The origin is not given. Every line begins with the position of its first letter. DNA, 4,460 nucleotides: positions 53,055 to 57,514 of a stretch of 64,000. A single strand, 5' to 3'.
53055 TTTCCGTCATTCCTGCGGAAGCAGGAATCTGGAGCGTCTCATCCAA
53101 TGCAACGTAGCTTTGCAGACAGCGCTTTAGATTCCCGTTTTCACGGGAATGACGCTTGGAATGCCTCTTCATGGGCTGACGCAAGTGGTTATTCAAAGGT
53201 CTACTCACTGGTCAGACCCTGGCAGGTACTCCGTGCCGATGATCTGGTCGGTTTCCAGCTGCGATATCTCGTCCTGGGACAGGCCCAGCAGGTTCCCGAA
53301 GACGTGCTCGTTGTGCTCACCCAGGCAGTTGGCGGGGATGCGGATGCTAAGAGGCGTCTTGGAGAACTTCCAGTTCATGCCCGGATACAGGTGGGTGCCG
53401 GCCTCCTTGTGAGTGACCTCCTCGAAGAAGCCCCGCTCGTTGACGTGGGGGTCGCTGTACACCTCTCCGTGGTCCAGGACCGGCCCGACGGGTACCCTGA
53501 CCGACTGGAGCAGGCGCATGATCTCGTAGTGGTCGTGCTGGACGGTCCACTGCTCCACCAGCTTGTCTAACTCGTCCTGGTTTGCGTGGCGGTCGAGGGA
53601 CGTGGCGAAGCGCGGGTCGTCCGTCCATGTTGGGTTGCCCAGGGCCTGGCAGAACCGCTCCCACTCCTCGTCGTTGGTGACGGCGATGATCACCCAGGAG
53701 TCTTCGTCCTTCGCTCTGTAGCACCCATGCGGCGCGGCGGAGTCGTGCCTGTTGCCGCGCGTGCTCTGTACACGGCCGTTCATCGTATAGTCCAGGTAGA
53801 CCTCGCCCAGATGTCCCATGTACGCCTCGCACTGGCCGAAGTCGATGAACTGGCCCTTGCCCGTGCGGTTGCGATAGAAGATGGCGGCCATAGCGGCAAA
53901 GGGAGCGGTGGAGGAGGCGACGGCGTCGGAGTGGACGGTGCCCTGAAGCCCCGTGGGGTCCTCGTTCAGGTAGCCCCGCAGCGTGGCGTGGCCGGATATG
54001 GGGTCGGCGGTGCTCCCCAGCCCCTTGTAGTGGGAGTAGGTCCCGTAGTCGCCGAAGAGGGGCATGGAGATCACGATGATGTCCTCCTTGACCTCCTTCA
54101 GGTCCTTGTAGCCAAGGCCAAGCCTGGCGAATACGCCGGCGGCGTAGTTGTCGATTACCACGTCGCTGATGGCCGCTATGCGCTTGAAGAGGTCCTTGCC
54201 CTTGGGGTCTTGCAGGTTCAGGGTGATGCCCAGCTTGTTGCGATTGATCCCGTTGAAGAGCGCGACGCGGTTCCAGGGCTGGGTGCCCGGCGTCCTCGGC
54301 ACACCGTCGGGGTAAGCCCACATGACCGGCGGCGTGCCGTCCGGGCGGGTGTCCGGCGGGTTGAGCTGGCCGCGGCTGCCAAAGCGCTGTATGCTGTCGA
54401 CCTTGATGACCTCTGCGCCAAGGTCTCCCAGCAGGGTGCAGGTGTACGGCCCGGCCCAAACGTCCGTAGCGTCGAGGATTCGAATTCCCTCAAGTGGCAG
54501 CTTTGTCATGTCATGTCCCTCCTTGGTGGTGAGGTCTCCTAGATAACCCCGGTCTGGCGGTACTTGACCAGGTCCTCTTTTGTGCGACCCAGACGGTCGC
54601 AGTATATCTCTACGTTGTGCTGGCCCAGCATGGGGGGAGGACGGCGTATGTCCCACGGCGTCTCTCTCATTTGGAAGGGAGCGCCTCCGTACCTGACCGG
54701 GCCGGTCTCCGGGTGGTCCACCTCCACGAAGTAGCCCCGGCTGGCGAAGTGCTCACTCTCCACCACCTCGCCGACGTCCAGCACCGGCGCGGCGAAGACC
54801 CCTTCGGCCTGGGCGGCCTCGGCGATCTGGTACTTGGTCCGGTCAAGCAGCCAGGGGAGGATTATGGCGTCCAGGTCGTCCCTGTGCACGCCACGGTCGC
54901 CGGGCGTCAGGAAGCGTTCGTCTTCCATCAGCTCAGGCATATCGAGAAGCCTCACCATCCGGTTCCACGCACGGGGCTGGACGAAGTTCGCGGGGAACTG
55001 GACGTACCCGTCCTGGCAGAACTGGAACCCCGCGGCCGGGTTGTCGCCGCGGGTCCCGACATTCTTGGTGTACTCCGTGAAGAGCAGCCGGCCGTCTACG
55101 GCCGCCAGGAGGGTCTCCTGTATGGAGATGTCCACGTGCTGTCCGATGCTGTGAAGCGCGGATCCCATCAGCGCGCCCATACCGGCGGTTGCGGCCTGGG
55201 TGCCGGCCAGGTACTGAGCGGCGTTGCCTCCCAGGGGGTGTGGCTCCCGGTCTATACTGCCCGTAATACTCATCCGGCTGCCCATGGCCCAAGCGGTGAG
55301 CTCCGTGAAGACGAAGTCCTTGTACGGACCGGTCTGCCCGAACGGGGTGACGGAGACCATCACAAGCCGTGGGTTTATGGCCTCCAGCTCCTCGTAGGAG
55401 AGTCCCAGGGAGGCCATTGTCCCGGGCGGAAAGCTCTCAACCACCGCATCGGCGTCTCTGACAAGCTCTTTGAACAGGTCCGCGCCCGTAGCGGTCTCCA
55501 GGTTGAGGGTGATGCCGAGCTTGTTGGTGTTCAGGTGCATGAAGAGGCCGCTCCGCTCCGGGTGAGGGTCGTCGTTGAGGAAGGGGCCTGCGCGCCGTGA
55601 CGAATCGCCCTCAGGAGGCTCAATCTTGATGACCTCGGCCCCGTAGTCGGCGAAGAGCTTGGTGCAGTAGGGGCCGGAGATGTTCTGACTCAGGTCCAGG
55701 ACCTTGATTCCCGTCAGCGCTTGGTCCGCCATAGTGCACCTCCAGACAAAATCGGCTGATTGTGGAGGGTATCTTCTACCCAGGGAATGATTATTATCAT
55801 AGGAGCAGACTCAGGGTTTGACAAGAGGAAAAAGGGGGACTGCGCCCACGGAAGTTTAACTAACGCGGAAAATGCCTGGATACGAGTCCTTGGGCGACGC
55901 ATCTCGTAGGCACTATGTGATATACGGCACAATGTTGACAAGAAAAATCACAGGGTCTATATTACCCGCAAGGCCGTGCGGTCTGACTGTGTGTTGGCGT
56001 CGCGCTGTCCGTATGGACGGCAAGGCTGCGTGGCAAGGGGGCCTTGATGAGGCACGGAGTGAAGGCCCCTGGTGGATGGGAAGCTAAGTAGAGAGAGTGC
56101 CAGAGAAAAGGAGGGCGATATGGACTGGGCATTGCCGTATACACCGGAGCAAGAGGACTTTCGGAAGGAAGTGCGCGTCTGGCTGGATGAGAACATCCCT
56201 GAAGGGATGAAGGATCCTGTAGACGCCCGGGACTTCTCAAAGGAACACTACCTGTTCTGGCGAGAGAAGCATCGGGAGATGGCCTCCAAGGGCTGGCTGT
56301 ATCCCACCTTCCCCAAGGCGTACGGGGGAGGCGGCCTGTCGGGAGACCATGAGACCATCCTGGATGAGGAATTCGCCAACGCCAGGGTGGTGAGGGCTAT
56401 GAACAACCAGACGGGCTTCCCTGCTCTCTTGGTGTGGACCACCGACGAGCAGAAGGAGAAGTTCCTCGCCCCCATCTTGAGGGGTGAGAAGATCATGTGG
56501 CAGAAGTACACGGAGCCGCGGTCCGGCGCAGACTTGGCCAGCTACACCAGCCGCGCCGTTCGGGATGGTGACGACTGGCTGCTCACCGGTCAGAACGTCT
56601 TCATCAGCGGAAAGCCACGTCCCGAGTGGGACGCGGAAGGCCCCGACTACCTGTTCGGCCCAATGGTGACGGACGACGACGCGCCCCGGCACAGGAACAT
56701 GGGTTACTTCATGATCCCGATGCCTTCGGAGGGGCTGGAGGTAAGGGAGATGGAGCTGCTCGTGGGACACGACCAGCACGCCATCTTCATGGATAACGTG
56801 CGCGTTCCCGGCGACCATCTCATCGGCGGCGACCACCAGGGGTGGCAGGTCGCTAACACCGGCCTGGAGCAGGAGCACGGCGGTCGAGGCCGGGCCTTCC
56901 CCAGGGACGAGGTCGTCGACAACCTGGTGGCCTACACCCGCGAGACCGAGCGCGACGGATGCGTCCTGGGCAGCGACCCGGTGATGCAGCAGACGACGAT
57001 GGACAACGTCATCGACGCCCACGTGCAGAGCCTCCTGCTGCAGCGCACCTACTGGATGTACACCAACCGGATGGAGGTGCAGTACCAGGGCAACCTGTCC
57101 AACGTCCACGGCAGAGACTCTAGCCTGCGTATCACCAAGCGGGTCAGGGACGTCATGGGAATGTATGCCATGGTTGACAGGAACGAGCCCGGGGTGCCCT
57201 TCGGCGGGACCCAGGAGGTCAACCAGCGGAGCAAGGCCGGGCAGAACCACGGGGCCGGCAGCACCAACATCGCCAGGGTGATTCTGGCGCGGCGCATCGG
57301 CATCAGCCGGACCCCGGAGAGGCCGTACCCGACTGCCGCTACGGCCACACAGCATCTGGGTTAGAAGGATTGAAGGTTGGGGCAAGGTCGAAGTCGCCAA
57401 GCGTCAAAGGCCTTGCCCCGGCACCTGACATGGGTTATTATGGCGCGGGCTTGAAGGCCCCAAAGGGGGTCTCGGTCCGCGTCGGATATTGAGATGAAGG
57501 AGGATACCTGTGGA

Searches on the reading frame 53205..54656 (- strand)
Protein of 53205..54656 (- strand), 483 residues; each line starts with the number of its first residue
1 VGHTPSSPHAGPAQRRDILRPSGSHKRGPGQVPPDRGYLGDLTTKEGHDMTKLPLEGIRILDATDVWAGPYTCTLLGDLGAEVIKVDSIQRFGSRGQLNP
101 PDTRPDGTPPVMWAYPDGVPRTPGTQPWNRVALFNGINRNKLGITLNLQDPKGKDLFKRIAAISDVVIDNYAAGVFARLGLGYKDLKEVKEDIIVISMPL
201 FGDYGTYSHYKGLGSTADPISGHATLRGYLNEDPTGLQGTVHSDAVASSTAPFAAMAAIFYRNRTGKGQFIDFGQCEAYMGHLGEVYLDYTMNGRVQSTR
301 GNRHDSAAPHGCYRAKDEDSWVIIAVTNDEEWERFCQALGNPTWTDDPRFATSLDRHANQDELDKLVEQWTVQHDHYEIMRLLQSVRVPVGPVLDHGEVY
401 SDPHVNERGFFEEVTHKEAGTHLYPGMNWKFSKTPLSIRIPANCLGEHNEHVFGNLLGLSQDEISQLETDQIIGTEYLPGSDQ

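Call 15: search_protein_families(library=pfam, proteins=[window:53205-54656:-], max_evalue=0.01)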
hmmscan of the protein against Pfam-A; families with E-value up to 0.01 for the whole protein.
window:53205-54656:- (483 aa): 1 family
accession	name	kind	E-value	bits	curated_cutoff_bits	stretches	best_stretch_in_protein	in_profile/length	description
PF02515.22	CoA_transf_3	-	7.1e-97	325.2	23.3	1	55-449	1-366/366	CoA-transferase family III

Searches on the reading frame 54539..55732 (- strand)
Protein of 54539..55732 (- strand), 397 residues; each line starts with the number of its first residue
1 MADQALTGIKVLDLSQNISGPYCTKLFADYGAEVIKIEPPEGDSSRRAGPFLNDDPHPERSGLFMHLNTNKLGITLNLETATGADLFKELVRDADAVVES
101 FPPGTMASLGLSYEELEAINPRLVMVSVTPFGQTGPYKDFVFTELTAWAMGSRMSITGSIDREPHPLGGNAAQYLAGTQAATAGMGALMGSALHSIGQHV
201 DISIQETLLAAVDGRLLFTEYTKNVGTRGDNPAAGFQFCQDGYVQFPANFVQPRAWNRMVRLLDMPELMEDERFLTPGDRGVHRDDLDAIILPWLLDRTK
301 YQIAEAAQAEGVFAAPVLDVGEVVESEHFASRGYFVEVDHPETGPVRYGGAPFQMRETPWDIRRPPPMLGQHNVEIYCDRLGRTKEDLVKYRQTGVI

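Call 15: search_protein_families(library=pfam, proteins=[window:54539-55732:-], max_evalue=0.01)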
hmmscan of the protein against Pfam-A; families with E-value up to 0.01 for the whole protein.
window:54539-55732:- (397 aa): 1 family
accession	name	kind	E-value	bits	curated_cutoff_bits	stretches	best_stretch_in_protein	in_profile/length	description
PF02515.22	CoA_transf_3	-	4e-95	319.4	23.3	1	6-373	1-366/366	CoA-transferase family III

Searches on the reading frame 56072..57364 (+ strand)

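Call 15: search_protein_families(library=pfam, proteins=[window:56072-57364:+], max_evalue=0.01)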
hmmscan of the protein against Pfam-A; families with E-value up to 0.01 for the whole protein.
window:56072-57364:+ (430 aa): 3 families
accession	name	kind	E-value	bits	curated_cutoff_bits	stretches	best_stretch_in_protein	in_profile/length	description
PF02771.21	Acyl-CoA_dh_N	-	1.2e-16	61.5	22.9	1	24-139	1-113/113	Acyl-CoA dehydrogenase, N-terminal domain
PF02770.24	Acyl-CoA_dh_M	-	7e-08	33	33.3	1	146-238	4-92/97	Acyl-CoA dehydrogenase, middle domain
PF00441.29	Acyl-CoA_dh_1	-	2e-07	31.7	22.4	1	256-409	2-149/150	Acyl-CoA dehydrogenase, C-terminal domain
